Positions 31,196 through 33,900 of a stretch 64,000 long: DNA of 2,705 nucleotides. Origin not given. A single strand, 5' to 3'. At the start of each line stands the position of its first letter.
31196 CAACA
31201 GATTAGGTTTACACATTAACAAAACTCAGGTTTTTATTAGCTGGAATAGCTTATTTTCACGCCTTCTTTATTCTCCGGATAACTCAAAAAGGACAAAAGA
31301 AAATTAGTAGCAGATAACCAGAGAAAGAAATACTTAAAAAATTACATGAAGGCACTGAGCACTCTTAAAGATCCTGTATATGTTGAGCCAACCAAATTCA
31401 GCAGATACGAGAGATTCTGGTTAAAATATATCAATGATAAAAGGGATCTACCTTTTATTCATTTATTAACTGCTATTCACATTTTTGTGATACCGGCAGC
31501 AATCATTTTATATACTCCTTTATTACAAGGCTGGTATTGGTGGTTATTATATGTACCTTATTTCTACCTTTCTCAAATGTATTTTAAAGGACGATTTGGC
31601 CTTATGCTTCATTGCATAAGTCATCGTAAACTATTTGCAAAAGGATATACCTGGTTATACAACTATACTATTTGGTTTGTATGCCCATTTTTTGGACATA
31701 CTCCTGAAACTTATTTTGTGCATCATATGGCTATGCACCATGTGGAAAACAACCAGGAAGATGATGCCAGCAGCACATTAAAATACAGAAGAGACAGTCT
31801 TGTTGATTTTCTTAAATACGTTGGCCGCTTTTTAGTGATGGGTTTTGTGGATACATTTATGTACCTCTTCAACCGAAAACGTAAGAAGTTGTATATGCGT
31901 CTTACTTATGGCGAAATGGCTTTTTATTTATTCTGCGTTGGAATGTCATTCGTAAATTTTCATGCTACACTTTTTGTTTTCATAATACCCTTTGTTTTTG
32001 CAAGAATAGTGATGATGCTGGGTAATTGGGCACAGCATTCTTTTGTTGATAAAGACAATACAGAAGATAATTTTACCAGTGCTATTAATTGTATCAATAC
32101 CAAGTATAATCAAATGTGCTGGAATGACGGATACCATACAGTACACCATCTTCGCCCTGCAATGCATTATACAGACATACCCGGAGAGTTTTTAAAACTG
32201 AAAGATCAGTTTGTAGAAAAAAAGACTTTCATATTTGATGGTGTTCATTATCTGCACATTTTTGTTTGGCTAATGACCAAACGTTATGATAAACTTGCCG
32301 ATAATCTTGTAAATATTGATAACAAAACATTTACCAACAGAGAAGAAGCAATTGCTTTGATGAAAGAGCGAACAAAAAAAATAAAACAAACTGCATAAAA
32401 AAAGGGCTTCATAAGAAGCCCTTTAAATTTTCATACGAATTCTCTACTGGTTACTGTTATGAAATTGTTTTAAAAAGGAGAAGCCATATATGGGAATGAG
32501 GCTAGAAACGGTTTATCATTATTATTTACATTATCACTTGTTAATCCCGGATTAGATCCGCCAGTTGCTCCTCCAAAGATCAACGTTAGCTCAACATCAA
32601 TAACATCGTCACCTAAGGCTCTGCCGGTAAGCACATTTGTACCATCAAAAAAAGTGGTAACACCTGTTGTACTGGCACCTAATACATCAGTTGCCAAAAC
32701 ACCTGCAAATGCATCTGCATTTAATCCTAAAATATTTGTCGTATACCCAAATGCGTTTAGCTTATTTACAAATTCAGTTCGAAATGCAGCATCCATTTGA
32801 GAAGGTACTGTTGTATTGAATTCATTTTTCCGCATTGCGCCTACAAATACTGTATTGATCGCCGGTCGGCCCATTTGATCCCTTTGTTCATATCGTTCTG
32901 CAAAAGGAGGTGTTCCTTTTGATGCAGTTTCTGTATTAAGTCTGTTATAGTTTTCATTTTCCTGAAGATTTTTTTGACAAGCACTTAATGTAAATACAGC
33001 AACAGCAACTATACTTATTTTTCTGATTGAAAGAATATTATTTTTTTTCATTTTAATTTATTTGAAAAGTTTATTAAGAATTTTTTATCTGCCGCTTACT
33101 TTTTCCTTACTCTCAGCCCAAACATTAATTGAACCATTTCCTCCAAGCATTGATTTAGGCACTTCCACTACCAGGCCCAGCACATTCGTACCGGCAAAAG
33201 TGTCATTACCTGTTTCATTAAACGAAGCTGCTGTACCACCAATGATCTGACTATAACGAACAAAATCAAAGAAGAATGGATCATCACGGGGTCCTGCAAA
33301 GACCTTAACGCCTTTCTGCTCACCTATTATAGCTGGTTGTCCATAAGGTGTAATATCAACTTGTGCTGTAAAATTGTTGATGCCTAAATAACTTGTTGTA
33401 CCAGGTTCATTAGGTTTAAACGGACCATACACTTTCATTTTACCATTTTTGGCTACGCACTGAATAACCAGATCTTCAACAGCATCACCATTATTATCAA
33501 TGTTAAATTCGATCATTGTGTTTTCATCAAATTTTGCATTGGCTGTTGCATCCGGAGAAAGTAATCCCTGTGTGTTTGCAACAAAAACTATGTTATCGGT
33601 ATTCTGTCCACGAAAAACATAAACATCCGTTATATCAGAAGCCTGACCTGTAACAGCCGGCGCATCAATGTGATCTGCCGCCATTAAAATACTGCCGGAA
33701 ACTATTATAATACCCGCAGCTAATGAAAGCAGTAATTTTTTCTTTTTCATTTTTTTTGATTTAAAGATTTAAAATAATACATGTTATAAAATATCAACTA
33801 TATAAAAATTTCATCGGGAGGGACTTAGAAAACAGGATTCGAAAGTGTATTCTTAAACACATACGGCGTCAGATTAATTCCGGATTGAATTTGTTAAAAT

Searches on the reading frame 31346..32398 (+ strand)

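Call 12: search_protein_families(library=pfam, proteins=[window:31346-32398:+], max_evalue=0.001)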
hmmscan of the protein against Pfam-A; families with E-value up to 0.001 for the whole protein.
window:31346-32398:+ (350 aa): 1 family
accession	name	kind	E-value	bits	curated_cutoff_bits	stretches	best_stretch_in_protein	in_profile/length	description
PF00487.30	FA_desaturase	-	1.1e-25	91.2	29.7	1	65-292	2-245/253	Fatty acid desaturase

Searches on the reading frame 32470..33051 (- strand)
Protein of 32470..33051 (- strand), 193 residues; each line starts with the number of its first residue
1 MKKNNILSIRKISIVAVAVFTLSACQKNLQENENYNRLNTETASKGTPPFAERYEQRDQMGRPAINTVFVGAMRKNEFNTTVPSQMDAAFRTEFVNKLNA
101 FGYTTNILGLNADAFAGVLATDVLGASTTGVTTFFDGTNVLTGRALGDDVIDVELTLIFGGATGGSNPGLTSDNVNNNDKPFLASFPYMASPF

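Call 12: search_protein_families(library=pfam, proteins=[window:32470-33051:-], max_evalue=0.001)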
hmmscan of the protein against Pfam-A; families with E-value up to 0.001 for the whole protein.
window:32470-33051:- (193 aa): 1 family
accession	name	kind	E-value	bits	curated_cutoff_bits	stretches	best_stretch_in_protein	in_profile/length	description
PF14224.11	DUF4331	-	9.8e-15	55.1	27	1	142-192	368-421/421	Domain of unknown function (DUF4331)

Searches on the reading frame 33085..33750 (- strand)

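Call 12: search_protein_families(library=pfam, proteins=[window:33085-33750:-], max_evalue=0.001)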
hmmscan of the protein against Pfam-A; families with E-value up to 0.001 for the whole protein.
window:33085-33750:- (221 aa): 1 family
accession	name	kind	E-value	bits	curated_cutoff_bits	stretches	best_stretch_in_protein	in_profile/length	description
PF14224.11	DUF4331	-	3.6e-28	99.4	27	2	26-103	2-82/421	Domain of unknown function (DUF4331)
